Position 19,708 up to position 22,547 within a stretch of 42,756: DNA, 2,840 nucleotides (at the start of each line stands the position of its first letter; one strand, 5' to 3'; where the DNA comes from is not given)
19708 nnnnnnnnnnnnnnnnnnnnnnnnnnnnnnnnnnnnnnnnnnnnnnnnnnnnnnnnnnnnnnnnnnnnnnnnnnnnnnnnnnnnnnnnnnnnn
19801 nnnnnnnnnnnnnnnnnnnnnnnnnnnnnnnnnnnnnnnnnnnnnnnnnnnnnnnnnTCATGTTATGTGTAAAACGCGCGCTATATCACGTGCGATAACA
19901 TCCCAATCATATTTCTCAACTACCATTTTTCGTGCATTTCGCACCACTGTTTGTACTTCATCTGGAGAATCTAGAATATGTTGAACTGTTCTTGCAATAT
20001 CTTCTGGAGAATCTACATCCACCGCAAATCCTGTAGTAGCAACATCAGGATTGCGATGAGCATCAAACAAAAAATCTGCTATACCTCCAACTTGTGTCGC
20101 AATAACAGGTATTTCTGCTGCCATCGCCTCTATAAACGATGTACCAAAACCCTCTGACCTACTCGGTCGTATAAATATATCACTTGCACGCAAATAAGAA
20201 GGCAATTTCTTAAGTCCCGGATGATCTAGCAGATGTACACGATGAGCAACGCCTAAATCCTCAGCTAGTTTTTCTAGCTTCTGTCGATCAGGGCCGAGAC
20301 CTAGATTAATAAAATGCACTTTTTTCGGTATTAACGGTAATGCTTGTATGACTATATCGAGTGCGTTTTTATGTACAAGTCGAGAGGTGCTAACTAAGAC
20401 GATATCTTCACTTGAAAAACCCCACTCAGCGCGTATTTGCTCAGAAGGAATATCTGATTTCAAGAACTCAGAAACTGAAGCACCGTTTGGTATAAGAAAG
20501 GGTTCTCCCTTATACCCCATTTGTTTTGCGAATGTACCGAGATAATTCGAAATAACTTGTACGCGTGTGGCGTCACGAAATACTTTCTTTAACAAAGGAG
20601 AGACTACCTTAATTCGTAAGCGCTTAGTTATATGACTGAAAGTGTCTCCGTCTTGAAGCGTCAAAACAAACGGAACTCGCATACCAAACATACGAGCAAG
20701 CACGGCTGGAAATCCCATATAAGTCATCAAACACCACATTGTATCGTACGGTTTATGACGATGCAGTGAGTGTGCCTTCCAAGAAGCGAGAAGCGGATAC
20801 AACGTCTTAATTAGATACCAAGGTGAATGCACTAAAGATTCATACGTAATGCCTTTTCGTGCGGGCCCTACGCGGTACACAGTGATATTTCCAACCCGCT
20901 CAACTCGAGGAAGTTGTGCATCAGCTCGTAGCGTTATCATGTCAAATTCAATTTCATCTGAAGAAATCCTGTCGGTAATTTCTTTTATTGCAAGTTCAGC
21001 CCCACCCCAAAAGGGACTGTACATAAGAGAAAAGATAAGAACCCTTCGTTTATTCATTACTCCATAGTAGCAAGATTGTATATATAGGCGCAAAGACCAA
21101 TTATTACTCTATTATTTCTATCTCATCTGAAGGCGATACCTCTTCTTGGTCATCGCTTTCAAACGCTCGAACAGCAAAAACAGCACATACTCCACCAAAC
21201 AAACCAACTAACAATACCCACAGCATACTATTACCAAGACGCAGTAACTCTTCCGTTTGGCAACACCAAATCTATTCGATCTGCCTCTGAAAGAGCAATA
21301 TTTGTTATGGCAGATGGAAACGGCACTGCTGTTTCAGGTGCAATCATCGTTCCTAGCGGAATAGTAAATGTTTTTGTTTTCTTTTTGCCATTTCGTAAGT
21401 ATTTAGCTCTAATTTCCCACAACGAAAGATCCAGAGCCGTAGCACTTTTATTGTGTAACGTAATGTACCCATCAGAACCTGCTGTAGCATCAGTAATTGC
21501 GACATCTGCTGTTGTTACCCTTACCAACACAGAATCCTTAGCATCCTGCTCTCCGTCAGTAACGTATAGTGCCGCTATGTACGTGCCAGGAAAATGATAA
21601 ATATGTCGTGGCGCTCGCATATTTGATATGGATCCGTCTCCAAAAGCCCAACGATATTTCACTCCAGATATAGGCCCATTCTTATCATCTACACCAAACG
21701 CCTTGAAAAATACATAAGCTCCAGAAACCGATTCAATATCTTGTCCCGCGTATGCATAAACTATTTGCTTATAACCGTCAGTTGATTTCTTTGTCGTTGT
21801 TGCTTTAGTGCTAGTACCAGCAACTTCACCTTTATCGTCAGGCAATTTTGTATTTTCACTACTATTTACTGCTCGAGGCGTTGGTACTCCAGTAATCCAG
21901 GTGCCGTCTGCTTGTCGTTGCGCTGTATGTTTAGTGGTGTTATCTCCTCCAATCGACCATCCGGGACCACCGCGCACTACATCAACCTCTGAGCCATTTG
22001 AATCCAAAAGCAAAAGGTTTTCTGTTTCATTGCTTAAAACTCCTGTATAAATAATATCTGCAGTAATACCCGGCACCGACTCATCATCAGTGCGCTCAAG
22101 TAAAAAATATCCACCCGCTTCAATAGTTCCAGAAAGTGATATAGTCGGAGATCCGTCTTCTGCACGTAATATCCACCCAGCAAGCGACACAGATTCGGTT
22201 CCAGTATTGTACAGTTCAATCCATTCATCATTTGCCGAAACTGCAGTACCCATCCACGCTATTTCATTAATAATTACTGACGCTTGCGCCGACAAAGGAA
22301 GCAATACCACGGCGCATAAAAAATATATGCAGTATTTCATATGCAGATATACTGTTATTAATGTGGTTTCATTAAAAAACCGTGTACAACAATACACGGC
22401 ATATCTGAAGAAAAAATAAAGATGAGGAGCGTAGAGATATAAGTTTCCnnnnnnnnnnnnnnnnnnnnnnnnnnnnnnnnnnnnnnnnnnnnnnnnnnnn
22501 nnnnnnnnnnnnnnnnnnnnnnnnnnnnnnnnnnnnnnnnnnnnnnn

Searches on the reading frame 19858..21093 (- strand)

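Call 58: search_protein_families(library=pfam, proteins=[window:19858-21093:-], max_evalue=0.00001)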
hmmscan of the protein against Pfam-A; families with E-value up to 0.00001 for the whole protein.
window:19858-21093:- (411 aa): 6 families
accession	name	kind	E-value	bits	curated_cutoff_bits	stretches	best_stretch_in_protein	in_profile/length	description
PF00534.26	Glycos_transf_1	-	8.7e-34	117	26.4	1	218-390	3-172/172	Glycosyl transferases group 1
PF13692.12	Glyco_trans_1_4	-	1.1e-27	97.5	27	1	232-375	3-141/142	Glycosyl transferases group 1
PF20706.3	GT4-conflict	-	2.9e-13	50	26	1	296-403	274-384/385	Family 4 Glycosyltransferase in conflict systems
PF13579.12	Glyco_trans_4_4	-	2.1e-11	44.8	29.7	1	30-204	1-158/158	Glycosyl transferase 4-like domain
PF13439.12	Glyco_transf_4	-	8.9e-10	39.3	28.5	1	29-206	1-167/170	Glycosyltransferase Family 4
PF13524.12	Glyco_trans_1_2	-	2.9e-07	31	25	1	295-404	38-142/144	Glycosyl transferase-like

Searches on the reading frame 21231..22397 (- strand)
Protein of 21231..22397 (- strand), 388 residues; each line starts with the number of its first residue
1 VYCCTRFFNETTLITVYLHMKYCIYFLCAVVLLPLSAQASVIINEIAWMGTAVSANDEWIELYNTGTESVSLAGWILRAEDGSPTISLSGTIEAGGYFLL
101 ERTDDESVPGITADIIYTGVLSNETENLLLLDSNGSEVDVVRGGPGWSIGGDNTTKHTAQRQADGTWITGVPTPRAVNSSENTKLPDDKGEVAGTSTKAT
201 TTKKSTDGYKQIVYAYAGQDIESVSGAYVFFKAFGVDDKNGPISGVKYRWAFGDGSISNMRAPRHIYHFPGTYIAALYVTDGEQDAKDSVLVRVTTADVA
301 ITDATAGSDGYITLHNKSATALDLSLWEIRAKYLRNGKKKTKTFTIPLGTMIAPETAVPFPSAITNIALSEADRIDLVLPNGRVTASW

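Call 58: search_protein_families(library=pfam, proteins=[window:21231-22397:-], max_evalue=0.00001)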
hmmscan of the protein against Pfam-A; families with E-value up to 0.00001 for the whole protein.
window:21231-22397:- (388 aa): 3 families
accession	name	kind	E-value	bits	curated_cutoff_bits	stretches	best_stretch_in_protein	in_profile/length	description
PF00932.25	LTD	-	1.4e-22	80.6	34.3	1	36-141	3-105/109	Lamin Tail Domain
PF18911.6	PKD_4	-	9.6e-13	48.4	27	1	216-292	7-81/85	PKD domain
PF00801.26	PKD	-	9.5e-08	32.4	23.5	1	225-294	13-80/80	PKD domain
